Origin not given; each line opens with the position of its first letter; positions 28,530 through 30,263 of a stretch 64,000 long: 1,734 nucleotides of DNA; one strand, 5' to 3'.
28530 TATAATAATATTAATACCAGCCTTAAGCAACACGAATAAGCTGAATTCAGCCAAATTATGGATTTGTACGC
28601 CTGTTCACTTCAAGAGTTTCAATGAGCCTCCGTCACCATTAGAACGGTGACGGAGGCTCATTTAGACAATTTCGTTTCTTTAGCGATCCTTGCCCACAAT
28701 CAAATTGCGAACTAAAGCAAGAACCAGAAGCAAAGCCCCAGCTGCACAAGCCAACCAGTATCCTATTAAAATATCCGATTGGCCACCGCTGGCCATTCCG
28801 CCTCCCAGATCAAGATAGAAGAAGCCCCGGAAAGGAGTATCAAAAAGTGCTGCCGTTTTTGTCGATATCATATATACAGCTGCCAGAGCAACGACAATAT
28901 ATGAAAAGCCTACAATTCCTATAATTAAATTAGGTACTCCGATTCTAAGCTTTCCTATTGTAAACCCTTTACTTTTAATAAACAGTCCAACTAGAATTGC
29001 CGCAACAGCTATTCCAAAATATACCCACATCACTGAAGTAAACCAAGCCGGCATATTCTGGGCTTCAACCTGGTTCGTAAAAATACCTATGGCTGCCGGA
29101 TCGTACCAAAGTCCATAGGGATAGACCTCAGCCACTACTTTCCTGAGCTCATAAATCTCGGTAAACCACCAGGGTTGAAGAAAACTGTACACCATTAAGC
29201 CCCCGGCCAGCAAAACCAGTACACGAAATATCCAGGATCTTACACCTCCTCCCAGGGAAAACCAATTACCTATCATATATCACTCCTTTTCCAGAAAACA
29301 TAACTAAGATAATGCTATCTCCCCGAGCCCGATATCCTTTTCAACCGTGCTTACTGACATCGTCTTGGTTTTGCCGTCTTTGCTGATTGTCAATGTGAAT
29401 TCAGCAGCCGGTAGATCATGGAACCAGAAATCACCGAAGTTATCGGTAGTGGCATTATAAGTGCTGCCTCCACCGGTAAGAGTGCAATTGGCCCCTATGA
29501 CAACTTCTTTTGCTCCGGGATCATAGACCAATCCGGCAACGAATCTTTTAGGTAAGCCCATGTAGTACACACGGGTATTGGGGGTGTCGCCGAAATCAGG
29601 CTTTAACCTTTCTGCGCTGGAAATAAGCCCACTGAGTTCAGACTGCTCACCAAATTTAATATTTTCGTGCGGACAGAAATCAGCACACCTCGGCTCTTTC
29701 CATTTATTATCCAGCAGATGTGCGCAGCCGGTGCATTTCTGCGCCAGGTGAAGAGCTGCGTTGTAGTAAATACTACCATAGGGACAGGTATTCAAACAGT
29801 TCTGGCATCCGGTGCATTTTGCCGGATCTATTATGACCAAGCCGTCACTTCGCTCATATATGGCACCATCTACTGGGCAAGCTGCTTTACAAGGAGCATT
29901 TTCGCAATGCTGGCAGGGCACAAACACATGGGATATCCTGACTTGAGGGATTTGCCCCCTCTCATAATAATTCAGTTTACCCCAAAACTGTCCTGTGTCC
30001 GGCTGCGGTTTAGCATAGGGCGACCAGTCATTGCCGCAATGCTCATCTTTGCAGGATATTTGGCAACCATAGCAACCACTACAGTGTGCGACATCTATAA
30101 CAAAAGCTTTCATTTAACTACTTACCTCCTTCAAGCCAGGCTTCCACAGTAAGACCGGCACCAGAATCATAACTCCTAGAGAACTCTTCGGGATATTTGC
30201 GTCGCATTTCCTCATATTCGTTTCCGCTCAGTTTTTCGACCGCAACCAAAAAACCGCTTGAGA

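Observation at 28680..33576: Exported, lipid-anchored transhydroxylase-like molybdoenzyme with no obvious quinone- or heme-linked partner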

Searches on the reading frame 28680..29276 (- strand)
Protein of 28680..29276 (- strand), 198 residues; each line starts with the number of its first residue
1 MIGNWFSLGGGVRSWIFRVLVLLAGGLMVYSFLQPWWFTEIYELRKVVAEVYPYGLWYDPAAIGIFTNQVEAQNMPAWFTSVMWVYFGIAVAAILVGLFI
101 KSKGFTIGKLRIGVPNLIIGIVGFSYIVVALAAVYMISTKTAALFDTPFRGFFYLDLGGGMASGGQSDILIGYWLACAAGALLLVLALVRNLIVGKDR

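Call 3: search_protein_families(library=pfam, proteins=[window:28680-29276:-], max_evalue=0.01)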
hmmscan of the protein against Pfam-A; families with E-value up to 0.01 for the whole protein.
window:28680-29276:- (198 aa): 0 families

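Call 4: search_protein_families(library=ncbifam, proteins=[window:28680-29276:-], max_evalue=0.01)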
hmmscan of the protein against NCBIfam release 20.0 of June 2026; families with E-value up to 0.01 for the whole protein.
window:28680-29276:- (198 aa): 0 families

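Call 35: find_homologous_proteins(query=window:28680-29276:-, max_evalue=0.001)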
Query window:28680-29276:- (198 aa): 8 proteins with E <= 0.001 among 2544 candidates.
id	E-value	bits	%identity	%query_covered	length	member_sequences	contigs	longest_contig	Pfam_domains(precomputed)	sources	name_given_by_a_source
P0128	5.6e-123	427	100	100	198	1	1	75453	-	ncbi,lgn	-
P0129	2.7e-30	124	39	94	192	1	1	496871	-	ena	-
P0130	5.4e-22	97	37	96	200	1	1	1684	-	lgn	-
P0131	2.0e-19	88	37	94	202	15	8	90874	-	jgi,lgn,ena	-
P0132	8.2e-19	86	35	95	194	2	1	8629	-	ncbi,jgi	jgi:hypothetical protein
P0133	7.5e-18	83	35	92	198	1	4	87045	-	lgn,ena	-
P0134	1.4e-15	76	32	95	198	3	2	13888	-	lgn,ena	-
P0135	1.3e-13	69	30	97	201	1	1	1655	-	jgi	jgi:hypothetical protein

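Call 44: predict_structure(alignment_id=A1)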
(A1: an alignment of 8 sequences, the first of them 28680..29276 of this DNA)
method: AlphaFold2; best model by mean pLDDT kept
length: 198 residues; sequences in the alignment: 8
mean_pLDDT: 72.0   pTM: 0.71
mean pLDDT of the five models: 72.0, 70.2, 66.8, 65.6, 63.9
residues with pLDDT >= 90: 40; 70-90: 73; 50-70: 60; < 50: 25
segments of 3 or more residues with pLDDT < 50: 1-9, 147-151, 158-161
pLDDT, mean of each block of 10 residues (from residue 1): 44 83 93 81 59 71 53 67 89 86 64 82 90 72 52 50 64 88 89 63
secondary structure, 60 per line:
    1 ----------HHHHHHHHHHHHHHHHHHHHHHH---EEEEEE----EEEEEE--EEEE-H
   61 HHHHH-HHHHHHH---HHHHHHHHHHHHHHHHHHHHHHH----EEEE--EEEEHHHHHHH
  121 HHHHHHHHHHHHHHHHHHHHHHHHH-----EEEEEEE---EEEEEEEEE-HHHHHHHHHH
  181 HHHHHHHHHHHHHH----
elements in order: H11-33 E37-42 E47-52 E55-58 H60-65 H67-73 H77-99 E104-107 E110-113 H114-145 E151-157 E161-169 H171-194

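Call 46: search_protein_representatives(alignment_id=A1)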
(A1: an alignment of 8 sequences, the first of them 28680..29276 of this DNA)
Query: 8 sequences, 199 profile positions. Proteins with E-value up to 0.001 (for the whole library): 190; up to 1e-10: 120; up to 1e-30: 47. The best 150 are listed.
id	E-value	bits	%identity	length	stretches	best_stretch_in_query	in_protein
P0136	1.9e-76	272.4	-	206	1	1-199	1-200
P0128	1.6e-68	246.5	-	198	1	1-198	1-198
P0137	1.5e-59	217.2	-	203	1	5-196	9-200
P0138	4.7e-55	202.5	-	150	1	52-198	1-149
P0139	1.7e-48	181.1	-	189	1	14-198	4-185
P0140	1.6e-47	178.0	-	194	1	13-198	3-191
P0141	1.8e-45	171.3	-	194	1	14-193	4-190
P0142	4.6e-45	169.9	-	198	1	12-196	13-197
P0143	5.4e-45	169.7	-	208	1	6-197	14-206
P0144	6.9e-43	162.8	-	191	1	13-196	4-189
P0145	1.1e-42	162.2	-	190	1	13-196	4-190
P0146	4.9e-42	160.0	-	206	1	9-198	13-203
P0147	9.4e-42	159.1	-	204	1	13-199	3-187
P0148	1.4e-41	158.6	-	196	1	13-196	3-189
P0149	1.4e-41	158.5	-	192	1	13-196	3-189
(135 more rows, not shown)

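Call 49: fold_search(model_id=the predicted structure, library=pdb)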
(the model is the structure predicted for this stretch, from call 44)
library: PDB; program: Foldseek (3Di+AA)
matches with E <= 10: 613; with E <= 0.001: 23
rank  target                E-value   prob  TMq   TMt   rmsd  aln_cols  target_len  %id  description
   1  3x29_C                1.2e-04  1.00  0.41  0.48   6.4       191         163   12  CRYSTAL STRUCTURE of MOUSE CLAUDIN-19 IN COMPLEX with C-TERMINAL FRAGMENT OF CLOSTRIDIUM PERFRINGENS ENTEROTOXIN (released 2015-01-21)
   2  3x29_A                1.9e-04  1.00  0.42  0.48   6.2       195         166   11  CRYSTAL STRUCTURE of MOUSE CLAUDIN-19 IN COMPLEX with C-TERMINAL FRAGMENT OF CLOSTRIDIUM PERFRINGENS ENTEROTOXIN (released 2015-01-21)
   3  8ss3_A                3.2e-04  1.00  0.48  0.20   6.4       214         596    8  Structure of LBD-TMD of AMPA receptor GluA2 in complex with auxiliary subunits TARP gamma-5 and cornichon-2 bound to c (released 2023-09-06)
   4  7rz5_A                3.2e-04  1.00  0.42  0.19   6.8       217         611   12  Structure of the complex of LBD-TMD part of AMPA receptor GluA2 with auxiliary subunit TARP gamma-5 bound to competiti (released 2021-10-27)
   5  6wxu_B                3.6e-04  1.00  0.49  0.38   6.7       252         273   13  CryoEM structure of mouse DUOX1-DUOXA1 complex in the dimer-of-dimer state (released 2020-09-02)
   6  5b2g_A                3.6e-04  1.00  0.43  0.28   9.5       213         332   13  Crystal structure of human claudin-4 in complex with C-terminal fragment of Clostridium perfringens enterotoxin (released 2016-10-05)
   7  8u4v_A                3.8e-04  1.00  0.40  0.43   7.3       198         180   12  Cryo-EM structure of human claudin-4 complex with Clostridium perfringens enterotoxin C-terminal domain, sFab COP-1, a (released 2023-10-25)
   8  9faj_L                4.0e-04  1.00  0.43  0.43   8.0       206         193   11  CryoEM structure of human full-length alpha1beta3gamma2 GABA(A) receptor in complex with GARLH4, the TMD of Neuroligin (released 2025-07-02)
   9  5b2g_E                4.2e-04  1.00  0.45  0.30   8.5       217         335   10  Crystal structure of human claudin-4 in complex with C-terminal fragment of Clostridium perfringens enterotoxin (released 2016-10-05)
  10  8oyv_B                4.5e-04  1.00  0.45  0.48   7.5       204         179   10  De novo designed Claudin fold CLF_4 (released 2023-10-18)
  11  9fat_L                5.3e-04  1.00  0.41  0.43   8.0       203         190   11  CryoEM structure of human full-length alpha1beta3gamma2 GABA(A)R in complex with GARLH4, the TMD of Neuroligin2, Megab (released 2025-07-02)
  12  6ov2_A                5.9e-04  1.00  0.44  0.46   7.4       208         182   12  Crystal structure of human claudin-9 in complex with Clostridium perfringens entertoxin C-terminal domain in closed fo (released 2019-09-04)
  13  8p3z_H                6.3e-04  1.00  0.44  0.47   6.5       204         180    9  Homomeric GluA2 flip R/G-edited Q/R-edited F231A mutant in tandem with TARP gamma-2, desensitized conformation 2 (released 2023-08-30)
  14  8ssa_A                6.3e-04  1.00  0.44  0.12   5.7       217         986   10  Structure of AMPA receptor GluA2 complex with auxiliary subunits TARP gamma-5 and cornichon-2 bound to glutamate and c (released 2023-09-06)
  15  8oyv_A                6.6e-04  1.00  0.40  0.43   8.1       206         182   11  De novo designed Claudin fold CLF_4 (released 2023-10-18)
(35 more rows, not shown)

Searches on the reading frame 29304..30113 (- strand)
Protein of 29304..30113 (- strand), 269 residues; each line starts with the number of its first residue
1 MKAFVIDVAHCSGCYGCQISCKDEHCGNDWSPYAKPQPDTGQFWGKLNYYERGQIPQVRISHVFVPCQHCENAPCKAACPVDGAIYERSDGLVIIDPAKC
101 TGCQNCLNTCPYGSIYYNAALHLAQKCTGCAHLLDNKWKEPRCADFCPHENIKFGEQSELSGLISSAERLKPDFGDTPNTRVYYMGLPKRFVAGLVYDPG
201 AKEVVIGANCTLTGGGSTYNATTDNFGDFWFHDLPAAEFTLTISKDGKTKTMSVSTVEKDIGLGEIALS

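Call 3: search_protein_families(library=pfam, proteins=[window:29304-30113:-], max_evalue=0.01)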
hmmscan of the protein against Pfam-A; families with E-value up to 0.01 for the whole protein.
window:29304-30113:- (269 aa): 11 families
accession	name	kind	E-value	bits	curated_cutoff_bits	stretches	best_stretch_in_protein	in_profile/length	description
PF13247.11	Fer4_11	-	3.1e-21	75.9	26.2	1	66-156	9-99/100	4Fe-4S dicluster domain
PF13620.12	CarboxypepD_reg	-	1.8e-10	41.4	32.3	1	192-253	2-64/82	Carboxypeptidase regulatory-like domain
PF13237.11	Fer4_10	-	3.7e-09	36.8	25.5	1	93-148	2-53/53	4Fe-4S dicluster domain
PF12838.12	Fer4_7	-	3.7e-08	34.1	27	1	67-113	2-51/52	4Fe-4S dicluster domain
PF13187.11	Fer4_9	-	3.4e-06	27.4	27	1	67-114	2-51/52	4Fe-4S dicluster domain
PF12797.12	Fer4_2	-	3.4e-06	27.1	24.5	1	93-112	3-22/22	4Fe-4S binding domain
PF00037.32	Fer4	-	9.3e-06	25.7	21.1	1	93-116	1-24/24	4Fe-4S binding domain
PF12837.12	Fer4_6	-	1.3e-05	25.3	25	1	93-115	2-24/24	4Fe-4S binding domain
PF13715.12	CarbopepD_reg_2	-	0.00011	22.6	32.2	1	193-258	2-65/88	CarboxypepD_reg-like domain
PF25160.1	LdpA_Fe-S-bd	-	0.00036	20.7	27.6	1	72-116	6-44/49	LdpA Fe-S cluster-binding domain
PF12800.12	Fer4_4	-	0.0034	18.1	24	1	97-113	1-17/17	4Fe-4S binding domain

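Call 4: search_protein_families(library=ncbifam, proteins=[window:29304-30113:-], max_evalue=0.01)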
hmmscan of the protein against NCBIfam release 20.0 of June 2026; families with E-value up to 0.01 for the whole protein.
window:29304-30113:- (269 aa): 45 families (the best 25 are shown)
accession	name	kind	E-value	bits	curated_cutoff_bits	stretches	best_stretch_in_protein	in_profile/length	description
TIGR02951.1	DMSO_dmsB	equivalog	4.5e-29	101.6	214.1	1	3-160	3-156/161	DMSO/selenate family reductase complex B subunit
NF011569.0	PRK14993.1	equivalog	1.3e-26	93.5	416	1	3-195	45-232/244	tetrathionate reductase subunit TtrB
NF041715.1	arsenate_red_ArrB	equivalog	1.7e-25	89.9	450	2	4-119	5-108/233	arsenate respiratory reductase iron-sulfur subunit ArrB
NF045797.1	DsrO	equivalog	4.9e-21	75.2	200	1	3-184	45-233/235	sulfate reduction electron transfer complex DsrMKJOP subunit DsrO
TIGR03149.1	cyt_nit_nrfC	equivalog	2.2e-20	73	377.6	1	5-163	42-190/225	cytochrome c nitrite reductase Fe-S protein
TIGR03478.1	DMSO_red_II_bet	subfamily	4.3e-20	71.9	480.7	1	38-179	104-249/321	DMSO reductase family type II enzyme, iron-sulfur subunit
NF009451.0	PRK12809.1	equivalog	2.2e-18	65.9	1154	1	4-161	5-143/639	formate-dependent uric acid utilization protein YgfT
TIGR01582.1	FDH-beta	equivalog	4.1e-18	65.5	334.7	1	3-160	23-185/283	formate dehydrogenase subunit beta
NF041782.1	mnquin_red_QrcC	equivalog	1.2e-16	61.1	400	1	4-118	3-119/239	menaquinone reductase iron-sulfur cluster-binding subunit QrcC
NF042979.1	EthbenzDh_ebdB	equivalog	2.8e-16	59.3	740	1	52-159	138-248/354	ethylbenzene dehydrogenase subunit beta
NF008134.0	PRK10882.1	equivalog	1.5e-15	57.1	263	1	5-163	42-214/329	hydrogenase 2 operon protein HybA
NF009408.0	PRK12769.1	equivalog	1.9e-15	56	1003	1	2-164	2-154/659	formate-dependent uric acid utilization protein AegA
NF038355.1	FDH3_beta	equivalog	4.8e-15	56.1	240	1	63-131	50-122/180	formate dehydrogenase FDH3 subunit beta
NF045715.1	sulf_resp_HmcB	equivalog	3.3e-14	52.7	420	1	3-163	38-204/307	sulfate respiration complex iron-sulfur protein HmcB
TIGR01660.1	narH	equivalog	4.7e-14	51.7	524.05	1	66-136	182-252/492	nitrate reductase subunit beta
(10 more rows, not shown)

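Call 7: search_solved_structures(query=window:29304-30113:-, max_evalue=0.001, show_alignments=1)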
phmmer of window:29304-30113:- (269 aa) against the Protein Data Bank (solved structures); distinct sequences matched with E-value up to 0.001: 32.
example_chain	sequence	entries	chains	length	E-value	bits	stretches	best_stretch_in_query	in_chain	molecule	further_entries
4v4c_B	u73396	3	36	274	1.2e-50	175.5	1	4-267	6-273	Pyrogallol hydroxytransferase small subunit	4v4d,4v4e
2vpw_B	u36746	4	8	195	4e-25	91.7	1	3-190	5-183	NRFC PROTEIN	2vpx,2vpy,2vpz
6cz7_B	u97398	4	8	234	2.1e-23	86.1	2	4-121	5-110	4Fe-4S ferredoxin, iron-sulfur binding domain protein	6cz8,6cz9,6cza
1kqf_B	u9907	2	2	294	1.3e-17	67.1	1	3-164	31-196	FORMATE DEHYDROGENASE, NITRATE-INDUCIBLE, IRON-SULFUR SUBUNIT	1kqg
2ivf_B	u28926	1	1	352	6.1e-17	64.9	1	53-159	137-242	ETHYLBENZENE DEHYDROGENASE BETA-SUBUNIT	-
4ydd_B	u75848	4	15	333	1.1e-16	64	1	51-183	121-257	DMSO reductase family type II enzyme, iron-sulfur subunit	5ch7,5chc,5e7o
1h0h_B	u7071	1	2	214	1.8e-14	56.7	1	2-167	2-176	FORMATE DEHYDROGENASE SUBUNIT BETA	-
1q16_B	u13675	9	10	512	2.3e-14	56.4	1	66-147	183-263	Respiratory nitrate reductase 1 beta chain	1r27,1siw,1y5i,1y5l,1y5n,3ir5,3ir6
1y4z_B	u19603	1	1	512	1.5e-13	53.7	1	66-147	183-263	Respiratory nitrate reductase 1 beta chain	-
3egw_B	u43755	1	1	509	1.5e-13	53.7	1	66-147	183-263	Respiratory nitrate reductase 1 beta chain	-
6sdr_B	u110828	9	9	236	6e-13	51.8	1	2-185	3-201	Formate dehydrogenase, beta subunit, putative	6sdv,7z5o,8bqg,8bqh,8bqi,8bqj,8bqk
30gj_B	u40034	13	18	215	7.7e-13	51.4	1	2-185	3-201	Formate dehydrogenase, beta subunit, putative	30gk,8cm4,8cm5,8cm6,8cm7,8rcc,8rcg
8rc8_B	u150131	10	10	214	7.8e-13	51.4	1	2-185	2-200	Formate dehydrogenase, beta subunit, putative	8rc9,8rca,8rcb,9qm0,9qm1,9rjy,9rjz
7qv7_A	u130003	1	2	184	8.3e-13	51.3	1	5-126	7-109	Hydrogen dependent carbon dioxide reductase subunit HycB3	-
7b04_A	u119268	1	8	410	1.3e-12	50.7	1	66-185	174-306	Nitrite oxidoreductase subunit B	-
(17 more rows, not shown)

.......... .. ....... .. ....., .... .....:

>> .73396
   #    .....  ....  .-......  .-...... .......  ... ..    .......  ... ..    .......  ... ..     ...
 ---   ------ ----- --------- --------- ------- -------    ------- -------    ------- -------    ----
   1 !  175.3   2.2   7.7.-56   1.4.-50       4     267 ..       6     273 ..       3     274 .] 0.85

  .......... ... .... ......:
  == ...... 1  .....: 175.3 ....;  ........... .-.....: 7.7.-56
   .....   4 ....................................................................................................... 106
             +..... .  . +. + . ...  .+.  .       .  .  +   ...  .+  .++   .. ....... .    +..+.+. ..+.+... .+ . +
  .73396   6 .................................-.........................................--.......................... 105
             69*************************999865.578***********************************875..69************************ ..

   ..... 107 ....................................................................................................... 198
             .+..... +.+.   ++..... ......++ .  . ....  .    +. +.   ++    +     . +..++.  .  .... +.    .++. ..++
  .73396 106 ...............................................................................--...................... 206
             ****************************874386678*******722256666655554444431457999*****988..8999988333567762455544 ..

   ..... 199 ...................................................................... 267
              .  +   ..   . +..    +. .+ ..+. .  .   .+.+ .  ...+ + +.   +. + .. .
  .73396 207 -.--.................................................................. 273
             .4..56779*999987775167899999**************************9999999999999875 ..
